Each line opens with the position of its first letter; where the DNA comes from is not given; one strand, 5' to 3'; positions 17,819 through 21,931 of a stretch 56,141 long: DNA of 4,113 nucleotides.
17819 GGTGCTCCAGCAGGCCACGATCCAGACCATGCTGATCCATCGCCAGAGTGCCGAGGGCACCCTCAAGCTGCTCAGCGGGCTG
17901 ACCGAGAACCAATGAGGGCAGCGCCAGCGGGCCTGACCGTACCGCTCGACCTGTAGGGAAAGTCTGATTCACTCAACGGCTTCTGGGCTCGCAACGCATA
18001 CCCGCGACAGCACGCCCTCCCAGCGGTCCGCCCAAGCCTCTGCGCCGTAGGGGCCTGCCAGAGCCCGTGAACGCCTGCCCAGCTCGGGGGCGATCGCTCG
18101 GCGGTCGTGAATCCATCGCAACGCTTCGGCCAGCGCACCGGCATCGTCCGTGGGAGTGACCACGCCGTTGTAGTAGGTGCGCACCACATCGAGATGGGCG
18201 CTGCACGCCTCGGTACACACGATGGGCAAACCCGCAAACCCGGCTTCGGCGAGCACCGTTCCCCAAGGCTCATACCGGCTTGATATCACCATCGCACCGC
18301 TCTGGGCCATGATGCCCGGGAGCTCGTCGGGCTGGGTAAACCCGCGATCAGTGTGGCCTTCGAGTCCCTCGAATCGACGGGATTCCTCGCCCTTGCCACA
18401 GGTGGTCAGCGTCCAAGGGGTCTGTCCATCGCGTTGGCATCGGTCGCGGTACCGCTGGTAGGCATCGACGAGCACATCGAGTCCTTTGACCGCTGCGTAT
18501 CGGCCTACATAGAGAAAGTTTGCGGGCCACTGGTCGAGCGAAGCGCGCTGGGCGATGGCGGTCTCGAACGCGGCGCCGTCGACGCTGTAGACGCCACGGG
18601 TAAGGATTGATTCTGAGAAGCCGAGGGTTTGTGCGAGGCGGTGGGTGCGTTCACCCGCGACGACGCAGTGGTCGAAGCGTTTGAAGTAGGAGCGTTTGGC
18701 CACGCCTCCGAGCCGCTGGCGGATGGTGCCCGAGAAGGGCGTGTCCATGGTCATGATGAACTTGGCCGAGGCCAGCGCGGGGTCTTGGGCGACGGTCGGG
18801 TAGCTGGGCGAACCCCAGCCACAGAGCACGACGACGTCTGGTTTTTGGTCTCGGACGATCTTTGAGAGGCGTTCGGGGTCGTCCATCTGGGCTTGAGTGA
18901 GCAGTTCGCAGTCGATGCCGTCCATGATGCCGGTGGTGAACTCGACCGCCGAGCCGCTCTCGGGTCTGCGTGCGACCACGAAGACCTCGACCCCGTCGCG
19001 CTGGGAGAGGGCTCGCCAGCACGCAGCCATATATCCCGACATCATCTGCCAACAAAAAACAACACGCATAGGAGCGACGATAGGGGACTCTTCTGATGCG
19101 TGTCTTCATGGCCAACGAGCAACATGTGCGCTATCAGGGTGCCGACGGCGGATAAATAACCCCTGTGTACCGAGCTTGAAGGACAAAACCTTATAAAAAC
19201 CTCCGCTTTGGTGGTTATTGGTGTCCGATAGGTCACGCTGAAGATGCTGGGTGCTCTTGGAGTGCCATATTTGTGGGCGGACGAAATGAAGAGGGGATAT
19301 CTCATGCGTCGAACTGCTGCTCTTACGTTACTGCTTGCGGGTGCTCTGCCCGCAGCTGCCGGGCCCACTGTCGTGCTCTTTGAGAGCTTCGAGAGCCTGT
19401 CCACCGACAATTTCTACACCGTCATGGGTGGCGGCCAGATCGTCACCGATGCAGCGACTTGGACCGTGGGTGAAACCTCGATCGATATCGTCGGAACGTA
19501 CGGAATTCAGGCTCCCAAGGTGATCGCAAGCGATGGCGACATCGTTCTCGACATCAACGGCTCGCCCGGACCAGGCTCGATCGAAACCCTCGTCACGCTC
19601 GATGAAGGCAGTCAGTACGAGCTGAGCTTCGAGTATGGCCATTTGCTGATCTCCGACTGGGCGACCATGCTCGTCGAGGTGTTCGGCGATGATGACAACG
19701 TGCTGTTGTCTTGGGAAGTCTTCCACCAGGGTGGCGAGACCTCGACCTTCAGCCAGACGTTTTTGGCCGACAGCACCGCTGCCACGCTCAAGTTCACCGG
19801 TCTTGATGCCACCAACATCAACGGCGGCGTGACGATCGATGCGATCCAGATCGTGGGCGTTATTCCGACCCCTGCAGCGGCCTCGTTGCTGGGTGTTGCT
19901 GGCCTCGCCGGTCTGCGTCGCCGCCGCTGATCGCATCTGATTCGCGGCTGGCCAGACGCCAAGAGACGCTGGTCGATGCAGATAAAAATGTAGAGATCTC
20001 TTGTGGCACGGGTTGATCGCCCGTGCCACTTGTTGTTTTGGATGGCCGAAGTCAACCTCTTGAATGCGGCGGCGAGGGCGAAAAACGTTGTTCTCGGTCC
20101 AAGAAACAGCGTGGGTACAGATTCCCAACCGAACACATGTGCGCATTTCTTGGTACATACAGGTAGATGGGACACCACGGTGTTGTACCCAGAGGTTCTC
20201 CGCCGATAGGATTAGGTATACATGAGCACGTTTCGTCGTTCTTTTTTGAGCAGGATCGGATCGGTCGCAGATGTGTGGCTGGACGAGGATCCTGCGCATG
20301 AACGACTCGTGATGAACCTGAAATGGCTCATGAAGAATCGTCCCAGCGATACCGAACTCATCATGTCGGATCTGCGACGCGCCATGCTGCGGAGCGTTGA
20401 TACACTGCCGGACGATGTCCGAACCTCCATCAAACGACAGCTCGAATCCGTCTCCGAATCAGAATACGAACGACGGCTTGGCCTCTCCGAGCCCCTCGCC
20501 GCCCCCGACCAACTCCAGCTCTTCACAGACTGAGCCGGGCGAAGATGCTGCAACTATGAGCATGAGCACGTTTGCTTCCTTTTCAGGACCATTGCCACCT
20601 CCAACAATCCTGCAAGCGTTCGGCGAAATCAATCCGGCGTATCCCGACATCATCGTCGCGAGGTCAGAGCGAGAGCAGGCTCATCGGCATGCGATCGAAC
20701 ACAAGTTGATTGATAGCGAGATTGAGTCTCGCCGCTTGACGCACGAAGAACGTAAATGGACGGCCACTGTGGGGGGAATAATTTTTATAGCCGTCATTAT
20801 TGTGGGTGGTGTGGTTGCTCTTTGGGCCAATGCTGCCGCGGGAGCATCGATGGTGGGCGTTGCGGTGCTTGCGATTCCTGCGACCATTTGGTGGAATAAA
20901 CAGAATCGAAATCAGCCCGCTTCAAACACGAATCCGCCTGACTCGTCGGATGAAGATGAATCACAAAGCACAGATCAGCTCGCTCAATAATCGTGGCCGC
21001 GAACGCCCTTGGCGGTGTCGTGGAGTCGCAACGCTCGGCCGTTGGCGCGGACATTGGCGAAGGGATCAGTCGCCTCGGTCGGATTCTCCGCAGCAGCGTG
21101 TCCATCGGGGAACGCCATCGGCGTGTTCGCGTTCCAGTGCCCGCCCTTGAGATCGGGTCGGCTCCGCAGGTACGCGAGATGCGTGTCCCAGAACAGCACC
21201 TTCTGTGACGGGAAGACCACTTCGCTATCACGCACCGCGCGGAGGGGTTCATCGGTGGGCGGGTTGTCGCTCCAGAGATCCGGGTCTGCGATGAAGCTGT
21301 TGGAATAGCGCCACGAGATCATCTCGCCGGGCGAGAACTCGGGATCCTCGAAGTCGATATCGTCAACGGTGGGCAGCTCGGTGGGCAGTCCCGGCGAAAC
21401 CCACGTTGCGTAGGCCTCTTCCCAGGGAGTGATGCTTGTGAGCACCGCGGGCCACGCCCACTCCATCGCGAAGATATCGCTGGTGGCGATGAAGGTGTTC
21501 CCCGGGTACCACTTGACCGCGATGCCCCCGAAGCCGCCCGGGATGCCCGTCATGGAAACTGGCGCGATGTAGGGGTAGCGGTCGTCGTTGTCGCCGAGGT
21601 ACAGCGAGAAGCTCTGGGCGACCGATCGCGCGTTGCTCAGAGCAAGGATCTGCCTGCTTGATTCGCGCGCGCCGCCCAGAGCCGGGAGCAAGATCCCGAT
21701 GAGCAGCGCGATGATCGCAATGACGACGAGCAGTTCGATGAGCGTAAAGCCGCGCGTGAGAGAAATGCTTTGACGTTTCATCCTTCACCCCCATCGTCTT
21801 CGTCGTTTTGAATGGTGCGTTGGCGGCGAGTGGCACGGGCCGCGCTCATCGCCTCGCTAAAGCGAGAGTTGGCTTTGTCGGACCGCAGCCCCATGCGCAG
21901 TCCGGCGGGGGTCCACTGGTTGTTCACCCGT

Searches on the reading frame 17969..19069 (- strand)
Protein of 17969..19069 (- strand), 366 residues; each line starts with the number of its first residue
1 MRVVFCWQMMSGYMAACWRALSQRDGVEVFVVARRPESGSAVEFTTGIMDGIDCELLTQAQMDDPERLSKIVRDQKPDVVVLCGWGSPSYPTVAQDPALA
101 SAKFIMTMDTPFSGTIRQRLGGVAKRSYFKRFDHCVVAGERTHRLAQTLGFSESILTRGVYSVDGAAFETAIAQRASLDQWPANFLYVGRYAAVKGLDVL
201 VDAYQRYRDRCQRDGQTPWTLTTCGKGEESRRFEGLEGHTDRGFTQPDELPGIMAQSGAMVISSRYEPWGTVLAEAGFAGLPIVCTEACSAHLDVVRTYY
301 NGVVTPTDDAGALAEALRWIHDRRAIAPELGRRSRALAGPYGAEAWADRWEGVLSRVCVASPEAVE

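Call 73: search_protein_families(library=pfam, proteins=[window:17969-19069:-], max_evalue=0.001)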
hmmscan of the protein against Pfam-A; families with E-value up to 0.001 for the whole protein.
window:17969-19069:- (366 aa): 5 families
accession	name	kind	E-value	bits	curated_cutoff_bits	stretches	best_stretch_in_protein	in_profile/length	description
PF00534.26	Glycos_transf_1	-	1.4e-20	73.9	26.4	1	182-324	15-159/172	Glycosyl transferases group 1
PF13692.12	Glyco_trans_1_4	-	3.7e-19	69.8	27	1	184-320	3-139/142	Glycosyl transferases group 1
PF20706.3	GT4-conflict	-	2.2e-06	27.4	26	1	133-289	148-314/385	Family 4 Glycosyltransferase in conflict systems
PF13579.12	Glyco_trans_4_4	-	6.1e-06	27.1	29.7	1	18-152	11-148/158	Glycosyl transferase 4-like domain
PF13439.12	Glyco_transf_4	-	0.00063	20.2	28.5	0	23-153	16-156/170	Glycosyltransferase Family 4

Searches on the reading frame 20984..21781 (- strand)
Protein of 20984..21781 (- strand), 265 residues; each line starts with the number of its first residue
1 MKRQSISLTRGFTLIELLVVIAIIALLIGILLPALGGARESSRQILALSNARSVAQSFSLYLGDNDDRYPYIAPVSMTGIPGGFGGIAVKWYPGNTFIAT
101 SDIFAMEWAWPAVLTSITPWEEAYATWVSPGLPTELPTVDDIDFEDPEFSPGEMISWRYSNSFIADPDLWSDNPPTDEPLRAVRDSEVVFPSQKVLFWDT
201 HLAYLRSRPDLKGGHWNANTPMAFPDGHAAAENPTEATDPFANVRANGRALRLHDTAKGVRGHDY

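Call 73: search_protein_families(library=pfam, proteins=[window:20984-21781:-], max_evalue=0.001)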
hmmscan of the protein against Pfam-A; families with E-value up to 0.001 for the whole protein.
window:20984-21781:- (265 aa): 1 family
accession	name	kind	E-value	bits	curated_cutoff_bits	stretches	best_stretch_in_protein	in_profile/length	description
PF07963.17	N_methyl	-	9.5e-07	28.6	21.2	1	10-32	5-27/27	Prokaryotic N-terminal methylation motif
